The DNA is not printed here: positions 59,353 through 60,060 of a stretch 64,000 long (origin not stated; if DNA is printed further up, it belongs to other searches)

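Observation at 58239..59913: Uncharacterised secreted pair downstream of pmbA: a propeller-like 406-aa protein plus a small protein with three 35-aa His repeats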

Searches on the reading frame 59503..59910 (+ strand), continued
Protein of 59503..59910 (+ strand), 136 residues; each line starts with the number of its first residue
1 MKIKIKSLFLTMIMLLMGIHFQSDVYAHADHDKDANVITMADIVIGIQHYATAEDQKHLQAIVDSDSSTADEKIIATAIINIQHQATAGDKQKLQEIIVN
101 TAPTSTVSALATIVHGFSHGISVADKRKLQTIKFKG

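Call 57: find_encoding_contigs(protein=P0339, flank=6000, max_places=1)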
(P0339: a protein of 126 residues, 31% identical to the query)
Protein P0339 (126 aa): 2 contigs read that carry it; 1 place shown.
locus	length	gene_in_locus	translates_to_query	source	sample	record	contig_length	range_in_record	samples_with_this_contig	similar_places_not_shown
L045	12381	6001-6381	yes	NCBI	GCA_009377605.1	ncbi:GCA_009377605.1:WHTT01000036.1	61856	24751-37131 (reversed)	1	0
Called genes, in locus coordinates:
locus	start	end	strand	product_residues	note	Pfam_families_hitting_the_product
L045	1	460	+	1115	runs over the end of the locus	PF00128:Alpha-amylase, PF16657:Malt_amylase_C, PF01636:APH (weak)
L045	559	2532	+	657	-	PF02922:CBM_48, PF00128:Alpha-amylase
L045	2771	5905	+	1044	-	PF00128:Alpha-amylase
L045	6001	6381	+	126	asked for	-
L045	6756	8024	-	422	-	PF00270:DEAD, PF00271:Helicase_C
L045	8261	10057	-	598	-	PF00069:Pkinase, PF07714:PK_Tyr_Ser-Thr, PF03109:ABC1 (faint)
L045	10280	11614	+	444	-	PF16697:Yop-YscD_cpl, PF00498:FHA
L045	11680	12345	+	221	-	-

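Call 58: find_encoding_contigs(protein=P0369, flank=6000, max_places=1)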
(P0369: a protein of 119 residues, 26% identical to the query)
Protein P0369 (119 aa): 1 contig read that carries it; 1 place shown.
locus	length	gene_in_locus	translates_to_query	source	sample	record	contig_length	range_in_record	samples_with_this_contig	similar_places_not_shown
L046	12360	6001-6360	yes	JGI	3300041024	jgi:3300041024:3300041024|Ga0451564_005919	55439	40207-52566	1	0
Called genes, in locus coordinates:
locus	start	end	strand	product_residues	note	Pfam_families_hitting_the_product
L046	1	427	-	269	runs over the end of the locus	PF00355:Rieske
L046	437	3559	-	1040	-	PF00133:tRNA-synt_1, PF09334:tRNA-synt_1g (faint), PF08264:Anticodon_1, PF19302:DUF5915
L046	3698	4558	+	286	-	PF00296:Bac_luciferase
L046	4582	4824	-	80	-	PF19837:DUF6316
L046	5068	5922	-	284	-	PF00296:Bac_luciferase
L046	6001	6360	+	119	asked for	-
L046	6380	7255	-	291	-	PF12146:Hydrolase_4, PF00561:Abhydrolase_1, PF12697:Abhydrolase_6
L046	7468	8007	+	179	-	PF00293:NUDIX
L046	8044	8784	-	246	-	PF00378:ECH_1, PF16113:ECH_2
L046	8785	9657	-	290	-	PF00892:EamA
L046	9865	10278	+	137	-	PF00210:Ferritin (faint), PF02915:Rubrerythrin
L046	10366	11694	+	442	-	PF13534:Fer4_17 (faint), PF02754:CCG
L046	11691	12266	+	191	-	PF12007:DUF3501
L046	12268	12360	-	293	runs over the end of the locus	PF00126:HTH_1, PF03466:LysR_substrate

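Call 66: find_related_loci(query=A5, collection=metagenome_contigs, flank=5000)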
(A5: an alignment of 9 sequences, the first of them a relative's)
Query A5 (125 aa) in metagenome_contigs; peptide patterns used: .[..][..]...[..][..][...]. (x = any residue, [..] = any of these).
90 stretches matched a pattern; 26 encode a relative of the query (tblastn E <= 1e-3); 26 distinct loci.
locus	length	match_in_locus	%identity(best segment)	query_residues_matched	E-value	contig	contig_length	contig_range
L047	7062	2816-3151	51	14-125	2e-33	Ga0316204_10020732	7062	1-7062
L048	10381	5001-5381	45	2-125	9e-32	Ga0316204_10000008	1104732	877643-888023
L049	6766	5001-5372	44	1-124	2e-30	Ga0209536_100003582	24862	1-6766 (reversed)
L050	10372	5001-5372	44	1-124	2e-30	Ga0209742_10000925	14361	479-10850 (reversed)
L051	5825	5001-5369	44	1-125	8e-30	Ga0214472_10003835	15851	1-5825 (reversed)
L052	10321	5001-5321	44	18-125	6e-29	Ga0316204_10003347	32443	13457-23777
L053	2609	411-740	47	24-125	1e-28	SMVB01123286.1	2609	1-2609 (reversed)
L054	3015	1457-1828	44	1-124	3e-28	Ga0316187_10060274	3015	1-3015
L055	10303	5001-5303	48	24-125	4e-28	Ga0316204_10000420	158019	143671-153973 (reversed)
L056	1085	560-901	41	9-122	8e-28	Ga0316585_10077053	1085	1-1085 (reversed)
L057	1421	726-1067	45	9-123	4e-27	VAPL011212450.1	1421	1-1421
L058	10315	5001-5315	53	24-125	9e-27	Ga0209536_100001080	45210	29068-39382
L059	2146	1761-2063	47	24-124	8e-27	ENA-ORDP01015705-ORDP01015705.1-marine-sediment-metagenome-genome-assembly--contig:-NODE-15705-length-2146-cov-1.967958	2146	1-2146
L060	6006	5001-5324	45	26-125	2e-26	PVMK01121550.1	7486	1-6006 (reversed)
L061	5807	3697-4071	43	1-123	3e-26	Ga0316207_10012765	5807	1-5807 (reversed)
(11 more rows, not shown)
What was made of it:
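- Tried and rejected: A narrower alignment worked (call 66).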

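Call 75: search_protein_families(library=pfam, alignment_id=A6, max_evalue=0.001)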
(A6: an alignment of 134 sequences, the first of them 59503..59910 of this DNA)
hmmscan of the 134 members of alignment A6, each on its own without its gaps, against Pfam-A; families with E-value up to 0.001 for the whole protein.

A. member 1, window:59503-59910:+ (136 aa): 0 families

B. families by the number of members that match (of 134 scanned): 3 families
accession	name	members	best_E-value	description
PF22485.1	DUF6987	1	0.00013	Domain of unknown function (DUF6987)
PF16810.10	RXLR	1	0.00019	RXLR phytopathogen effector protein, Avirulence activity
PF13801.11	Metal_resist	1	0.00038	Heavy-metal resistance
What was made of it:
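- On CpxP/Spy/ZraP (Pfam LTXXQ PF07813 / Metal_resist PF13801): One of 134 family members has a marginal Metal_resist hit (call 75).
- One of 134 family members gives a marginal hit to Pfam Metal_resist, at E 3.8e-4 (call 75). 133 of 134 family members have no such hit (call 75).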

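Call 76: search_solved_structures(query=A6, max_evalue=10, show_alignments=2)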
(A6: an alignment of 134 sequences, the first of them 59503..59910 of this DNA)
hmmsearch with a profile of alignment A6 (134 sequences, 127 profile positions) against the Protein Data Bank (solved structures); distinct sequences matched with E-value up to 10: 4.
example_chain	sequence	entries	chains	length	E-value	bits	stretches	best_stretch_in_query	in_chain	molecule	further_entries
6xn3_A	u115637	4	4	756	0.06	16.6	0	26-74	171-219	CRISPR-associated protein Cas10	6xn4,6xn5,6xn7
9asi_A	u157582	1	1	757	0.06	16.6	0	26-74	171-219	CRISPR system single-strand-specific deoxyribonuclease Cas10/Csm1 (subtype III-A)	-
9ash_A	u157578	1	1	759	0.06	16.6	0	26-74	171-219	CRISPR system single-strand-specific deoxyribonuclease Cas10/Csm1 (subtype III-A)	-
7jh6_A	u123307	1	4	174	3.4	10.9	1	49-123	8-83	Two-domain di-Zn(II) and porphyrin-binding protein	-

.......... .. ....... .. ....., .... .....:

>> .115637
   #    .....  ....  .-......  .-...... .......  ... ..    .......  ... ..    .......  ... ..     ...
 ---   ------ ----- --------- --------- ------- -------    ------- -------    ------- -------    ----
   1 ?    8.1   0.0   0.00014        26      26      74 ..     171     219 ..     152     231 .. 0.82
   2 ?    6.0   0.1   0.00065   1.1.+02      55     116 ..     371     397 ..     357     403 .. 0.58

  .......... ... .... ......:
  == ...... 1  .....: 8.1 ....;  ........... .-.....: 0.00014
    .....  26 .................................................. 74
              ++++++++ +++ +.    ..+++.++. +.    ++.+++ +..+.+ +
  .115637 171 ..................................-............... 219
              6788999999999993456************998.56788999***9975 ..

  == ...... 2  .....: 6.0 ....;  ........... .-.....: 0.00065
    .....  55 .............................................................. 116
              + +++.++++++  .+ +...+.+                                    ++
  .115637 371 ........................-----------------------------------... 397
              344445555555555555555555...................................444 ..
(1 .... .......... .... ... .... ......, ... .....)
